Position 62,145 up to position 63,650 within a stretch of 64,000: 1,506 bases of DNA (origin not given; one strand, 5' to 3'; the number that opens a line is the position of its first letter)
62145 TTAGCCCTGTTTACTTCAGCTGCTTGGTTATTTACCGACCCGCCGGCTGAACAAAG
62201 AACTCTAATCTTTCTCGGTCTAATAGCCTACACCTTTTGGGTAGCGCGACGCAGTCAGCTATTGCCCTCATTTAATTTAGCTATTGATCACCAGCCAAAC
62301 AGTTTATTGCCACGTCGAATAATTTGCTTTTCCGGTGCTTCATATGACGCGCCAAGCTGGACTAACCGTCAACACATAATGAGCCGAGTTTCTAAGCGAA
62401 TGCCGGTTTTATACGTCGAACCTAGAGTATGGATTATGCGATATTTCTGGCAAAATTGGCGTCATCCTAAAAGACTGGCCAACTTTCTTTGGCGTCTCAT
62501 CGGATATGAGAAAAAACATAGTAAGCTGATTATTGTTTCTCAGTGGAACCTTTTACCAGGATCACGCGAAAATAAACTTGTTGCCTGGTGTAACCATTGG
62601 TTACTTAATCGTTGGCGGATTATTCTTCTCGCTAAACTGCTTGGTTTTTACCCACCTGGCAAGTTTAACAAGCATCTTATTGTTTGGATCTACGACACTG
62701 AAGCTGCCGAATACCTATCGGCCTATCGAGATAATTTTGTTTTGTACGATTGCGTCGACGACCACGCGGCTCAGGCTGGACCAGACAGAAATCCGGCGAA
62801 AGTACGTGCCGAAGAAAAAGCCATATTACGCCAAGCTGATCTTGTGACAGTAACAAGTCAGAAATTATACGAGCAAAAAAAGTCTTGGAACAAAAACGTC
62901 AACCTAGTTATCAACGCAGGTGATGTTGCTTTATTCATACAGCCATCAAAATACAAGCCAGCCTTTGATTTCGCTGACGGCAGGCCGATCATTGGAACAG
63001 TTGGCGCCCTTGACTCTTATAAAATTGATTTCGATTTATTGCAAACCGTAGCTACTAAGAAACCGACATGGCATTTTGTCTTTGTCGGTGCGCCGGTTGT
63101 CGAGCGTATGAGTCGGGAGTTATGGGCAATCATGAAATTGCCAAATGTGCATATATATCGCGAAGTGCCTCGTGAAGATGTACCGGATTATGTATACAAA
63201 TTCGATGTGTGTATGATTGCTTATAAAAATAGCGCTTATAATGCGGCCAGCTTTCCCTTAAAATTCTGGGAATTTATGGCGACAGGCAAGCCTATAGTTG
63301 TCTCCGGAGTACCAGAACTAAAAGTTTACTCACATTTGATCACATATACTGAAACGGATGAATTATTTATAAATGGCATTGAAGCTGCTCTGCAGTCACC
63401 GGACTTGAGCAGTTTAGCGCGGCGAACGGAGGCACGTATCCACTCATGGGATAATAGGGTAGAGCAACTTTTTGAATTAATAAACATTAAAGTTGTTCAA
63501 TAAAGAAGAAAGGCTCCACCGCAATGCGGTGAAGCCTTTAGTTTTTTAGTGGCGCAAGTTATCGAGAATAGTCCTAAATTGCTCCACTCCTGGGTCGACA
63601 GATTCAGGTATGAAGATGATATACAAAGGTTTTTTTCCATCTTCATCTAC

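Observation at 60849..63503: Flippase-glycosyltransferase fusion (Wzx-like MOP domain plus GT-B domain in one 884-aa ORF)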

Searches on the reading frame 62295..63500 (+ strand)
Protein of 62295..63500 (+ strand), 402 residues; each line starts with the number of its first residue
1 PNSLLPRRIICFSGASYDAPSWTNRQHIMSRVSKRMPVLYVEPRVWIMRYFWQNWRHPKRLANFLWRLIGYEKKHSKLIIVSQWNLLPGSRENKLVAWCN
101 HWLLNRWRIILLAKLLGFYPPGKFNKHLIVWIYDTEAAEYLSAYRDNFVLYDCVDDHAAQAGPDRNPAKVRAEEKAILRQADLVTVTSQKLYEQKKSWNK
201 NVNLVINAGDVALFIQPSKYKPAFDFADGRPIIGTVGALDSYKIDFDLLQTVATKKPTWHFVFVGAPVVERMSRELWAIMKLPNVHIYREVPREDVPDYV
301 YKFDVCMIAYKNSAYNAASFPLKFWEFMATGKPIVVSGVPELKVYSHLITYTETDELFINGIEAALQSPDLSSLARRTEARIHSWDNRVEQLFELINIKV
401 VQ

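Call 34: find_related_loci(query=A3, collection=genome_contigs, flank=7000)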
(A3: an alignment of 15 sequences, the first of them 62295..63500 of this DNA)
Query A3 (402 aa) in genome_contigs; peptide patterns used: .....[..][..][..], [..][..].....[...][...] (x = any residue, [..] = any of these).
301 stretches matched a pattern; 111 encode a relative of the query (tblastn E <= 1e-3); the best 80 are kept; 78 distinct loci.
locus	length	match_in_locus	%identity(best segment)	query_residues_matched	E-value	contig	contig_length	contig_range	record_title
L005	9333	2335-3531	55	3-393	1e-142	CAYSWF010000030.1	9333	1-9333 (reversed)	MAG TPA_asm: uncultured Candidatus Saccharibacteria bacterium isolate binchicken_co266_39 genome assembly, contig: NODE_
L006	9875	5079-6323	54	8-397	2e-142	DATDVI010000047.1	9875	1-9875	MAG TPA_asm: Candidatus Andersenbacteria bacterium isolate SMAG_U8080 k141_2056613, whole genome shotgun sequence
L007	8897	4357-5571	54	8-397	2e-141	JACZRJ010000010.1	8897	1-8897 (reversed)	MAG: Patescibacteria group bacterium isolate B100T3L11 B100T3L11_NODE9446, whole genome shotgun sequence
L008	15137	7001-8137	58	9-397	2e-141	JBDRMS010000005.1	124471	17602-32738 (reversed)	MAG: bacterium isolate MEGAHIT-group-1.842 k141_5492759, whole genome shotgun sequence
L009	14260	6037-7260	54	1-387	4e-140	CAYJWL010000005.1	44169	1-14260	MAG TPA_asm: uncultured Candidatus Saccharibacteria bacterium isolate ERP125453_co1_506 genome assembly, contig: NODE_62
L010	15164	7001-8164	53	8-397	2e-137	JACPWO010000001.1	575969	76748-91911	MAG: Candidatus Andersenbacteria bacterium isolate NC_groundwater_813_Pr1_B-0.1um_46_36 Montesol18_Bp1_scaffold_227540,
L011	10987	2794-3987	54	1-400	3e-137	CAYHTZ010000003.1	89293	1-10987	MAG TPA_asm: uncultured Candidatus Saccharibacteria bacterium isolate ERP119705_co17_339 genome assembly, contig: NODE_1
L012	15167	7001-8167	55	8-397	1e-134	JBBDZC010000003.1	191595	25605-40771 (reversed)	MAG: Candidatus Andersenbacteria bacterium isolate LejiaD_51_235 Lejia_D_140_length_191595_cov_146, whole genome shotgun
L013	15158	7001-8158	52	6-397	3e-134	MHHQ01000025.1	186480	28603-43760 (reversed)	MAG: Candidatus Andersenbacteria bacterium RIFCSPHIGHO2_02_FULL_46_16 rifcsphigho2_02_scaffold_572, whole genome shotgun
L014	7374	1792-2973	51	6-400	5e-133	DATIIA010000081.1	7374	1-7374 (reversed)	MAG TPA_asm: Candidatus Andersenbacteria bacterium isolate SMAG_U15652 k141_225092, whole genome shotgun sequence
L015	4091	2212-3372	53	9-396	8e-136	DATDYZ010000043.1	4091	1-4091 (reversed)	MAG TPA_asm: Candidatus Andersenbacteria bacterium isolate SMAG_U8178 k141_398072, whole genome shotgun sequence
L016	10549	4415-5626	54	1-398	3e-131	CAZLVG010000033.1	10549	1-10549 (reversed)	MAG TPA_asm: uncultured Candidatus Saccharibacteria bacterium isolate SRP141376_co1_332 genome assembly, contig: NODE_11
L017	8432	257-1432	52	8-400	4e-131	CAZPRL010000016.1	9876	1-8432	MAG TPA_asm: uncultured Candidatus Saccharibacteria bacterium isolate SRP136066_co1_37 genome assembly, contig: NODE_944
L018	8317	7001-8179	51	3-396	3e-130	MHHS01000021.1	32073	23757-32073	MAG: Candidatus Andersenbacteria bacterium RIFCSPHIGHO2_12_FULL_45_11b rifcsphigho2_12_scaffold_3095, whole genome shotg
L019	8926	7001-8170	52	8-401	2e-129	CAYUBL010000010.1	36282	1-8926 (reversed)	MAG TPA_asm: uncultured Candidatus Saccharibacteria bacterium isolate SRP170004_co1_552 genome assembly, contig: NODE_15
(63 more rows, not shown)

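Call 49: search_solved_structures(query=A3, max_evalue=0.01, show_alignments=2)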
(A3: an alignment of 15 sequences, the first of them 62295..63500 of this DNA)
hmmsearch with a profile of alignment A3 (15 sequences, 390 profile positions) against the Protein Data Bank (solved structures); distinct sequences matched with E-value up to 0.01: 3.
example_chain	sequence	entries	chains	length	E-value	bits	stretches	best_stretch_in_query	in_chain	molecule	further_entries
6kih_A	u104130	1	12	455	2.2e-10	43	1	159-335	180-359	Tll1590 protein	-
3c4q_A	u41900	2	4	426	0.0001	24.4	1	164-387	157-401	Predicted glycosyltransferases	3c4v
3c48_A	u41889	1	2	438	0.00011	24.2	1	164-387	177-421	Predicted glycosyltransferases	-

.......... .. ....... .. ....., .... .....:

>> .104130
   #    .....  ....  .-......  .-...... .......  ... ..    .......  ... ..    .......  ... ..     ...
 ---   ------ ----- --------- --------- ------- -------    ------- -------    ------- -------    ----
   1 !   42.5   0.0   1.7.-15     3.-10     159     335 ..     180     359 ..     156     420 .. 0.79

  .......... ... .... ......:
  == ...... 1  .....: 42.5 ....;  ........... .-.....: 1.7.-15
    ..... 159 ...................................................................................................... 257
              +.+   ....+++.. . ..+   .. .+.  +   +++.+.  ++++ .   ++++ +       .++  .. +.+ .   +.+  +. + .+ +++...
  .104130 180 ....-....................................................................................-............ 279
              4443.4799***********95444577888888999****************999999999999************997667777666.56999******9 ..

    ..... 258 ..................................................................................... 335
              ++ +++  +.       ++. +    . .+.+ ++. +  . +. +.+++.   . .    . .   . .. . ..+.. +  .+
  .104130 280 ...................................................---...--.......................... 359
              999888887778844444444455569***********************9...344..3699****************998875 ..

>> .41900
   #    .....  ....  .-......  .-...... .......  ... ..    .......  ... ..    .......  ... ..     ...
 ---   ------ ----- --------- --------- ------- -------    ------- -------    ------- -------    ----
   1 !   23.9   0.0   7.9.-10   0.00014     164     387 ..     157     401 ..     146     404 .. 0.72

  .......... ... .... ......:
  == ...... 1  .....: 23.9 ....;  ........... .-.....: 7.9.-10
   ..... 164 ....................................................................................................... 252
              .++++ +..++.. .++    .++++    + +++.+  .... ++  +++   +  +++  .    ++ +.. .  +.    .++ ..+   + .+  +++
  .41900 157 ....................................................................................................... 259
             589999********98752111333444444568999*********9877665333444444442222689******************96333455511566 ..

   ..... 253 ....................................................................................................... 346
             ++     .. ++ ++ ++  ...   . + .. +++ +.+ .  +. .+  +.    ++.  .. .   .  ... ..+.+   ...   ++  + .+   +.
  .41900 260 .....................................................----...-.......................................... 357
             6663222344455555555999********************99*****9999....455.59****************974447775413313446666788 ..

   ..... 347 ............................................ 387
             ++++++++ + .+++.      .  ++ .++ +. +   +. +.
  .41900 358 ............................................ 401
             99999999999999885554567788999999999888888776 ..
